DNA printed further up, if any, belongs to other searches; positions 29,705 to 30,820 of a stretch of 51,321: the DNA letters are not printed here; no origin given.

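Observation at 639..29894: ~94-nt direct repeats bracket a ~29-kb glycan-assembly island inserted at the 5' end of a ydcF-like gene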

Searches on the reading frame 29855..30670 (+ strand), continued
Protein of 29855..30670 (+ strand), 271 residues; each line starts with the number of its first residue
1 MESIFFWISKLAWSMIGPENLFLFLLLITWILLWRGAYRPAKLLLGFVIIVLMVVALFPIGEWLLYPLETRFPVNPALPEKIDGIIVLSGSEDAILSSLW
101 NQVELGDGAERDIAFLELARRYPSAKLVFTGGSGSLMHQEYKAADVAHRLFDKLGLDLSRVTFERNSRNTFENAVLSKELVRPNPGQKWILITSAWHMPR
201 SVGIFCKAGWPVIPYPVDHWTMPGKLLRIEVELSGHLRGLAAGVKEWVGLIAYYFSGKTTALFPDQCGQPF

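Call 60: find_encoding_contigs(protein=P0012, flank=10000, max_places=3)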
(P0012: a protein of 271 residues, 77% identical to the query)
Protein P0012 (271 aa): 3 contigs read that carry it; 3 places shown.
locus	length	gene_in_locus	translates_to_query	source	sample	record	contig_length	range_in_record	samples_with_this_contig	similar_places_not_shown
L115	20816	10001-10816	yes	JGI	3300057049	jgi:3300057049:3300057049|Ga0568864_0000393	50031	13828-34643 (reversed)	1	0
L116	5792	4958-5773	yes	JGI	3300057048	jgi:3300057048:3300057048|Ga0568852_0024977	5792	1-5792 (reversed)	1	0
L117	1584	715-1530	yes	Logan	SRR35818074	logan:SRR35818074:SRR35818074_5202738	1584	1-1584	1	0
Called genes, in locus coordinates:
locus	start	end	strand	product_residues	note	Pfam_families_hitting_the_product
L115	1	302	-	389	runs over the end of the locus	PF02771:Acyl-CoA_dh_N, PF02770:Acyl-CoA_dh_M, PF00441:Acyl-CoA_dh_1, PF08028:Acyl-CoA_dh_2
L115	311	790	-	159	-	PF12172:zf-ChsH2 (weak), PF01796:OB_ChsH2_C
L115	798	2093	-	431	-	PF00108:Thiolase_N, PF22691:Thiolase_C_1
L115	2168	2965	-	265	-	PF01976:DUF116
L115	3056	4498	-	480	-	PF13520:AA_permease_2, PF00324:AA_permease, PF13906:AA_permease_C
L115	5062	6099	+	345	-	PF24814:WD40_Prp19 (faint), PF08450:SGL (weak), PF23381:Beta-prop_IFT122_1st (weak), PF24807:WD40_CDC20-Fz (faint), PF25174:Beta-prop_THOC3 (weak), PF25175:Beta-prop_WDR5 (faint), PF02239:Cytochrom_D1, PF23414:Beta-prop_EML_2 (weak), +1 more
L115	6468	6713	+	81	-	-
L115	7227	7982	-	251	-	PF00535:Glycos_transf_2, PF10111:Glyco_tranf_2_2 (faint), PF13641:Glyco_tranf_2_3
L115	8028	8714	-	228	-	PF01983:CofC, PF09837:DUF2064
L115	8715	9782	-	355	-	PF00174:Oxidored_molyb, PF03404:Mo-co_dimer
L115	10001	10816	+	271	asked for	PF02698:DUF218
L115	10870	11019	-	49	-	PF09723:Zn_ribbon_8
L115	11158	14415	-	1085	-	PF00873:ACR_tran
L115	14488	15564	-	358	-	PF25917:BSH_RND, PF25919:BSH_CusB (weak), PF25973:BSH_CzcB, PF25984:BSH_YknX (faint), PF25876:HH_MFP_RND (weak), PF25954:Beta-barrel_RND_2 (weak), PF25967:RND-MFP_C (weak), PF25989:YknX_C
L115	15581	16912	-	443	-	PF02321:OEP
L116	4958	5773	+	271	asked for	PF02698:DUF218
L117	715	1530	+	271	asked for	PF02698:DUF218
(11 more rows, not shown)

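Call 72: find_encoding_contigs(protein=P0023, flank=5000, max_places=3)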
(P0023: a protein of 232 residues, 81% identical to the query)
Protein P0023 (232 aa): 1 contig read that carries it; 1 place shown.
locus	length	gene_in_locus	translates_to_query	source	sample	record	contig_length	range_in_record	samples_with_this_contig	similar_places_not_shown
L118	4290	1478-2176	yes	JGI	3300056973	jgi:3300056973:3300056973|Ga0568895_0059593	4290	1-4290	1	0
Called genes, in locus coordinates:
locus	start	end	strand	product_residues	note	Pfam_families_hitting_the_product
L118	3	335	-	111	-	?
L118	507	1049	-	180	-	PF01613:Flavin_Reduct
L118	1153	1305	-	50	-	-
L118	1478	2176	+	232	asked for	PF02698:DUF218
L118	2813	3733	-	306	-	PF19459:DUF5996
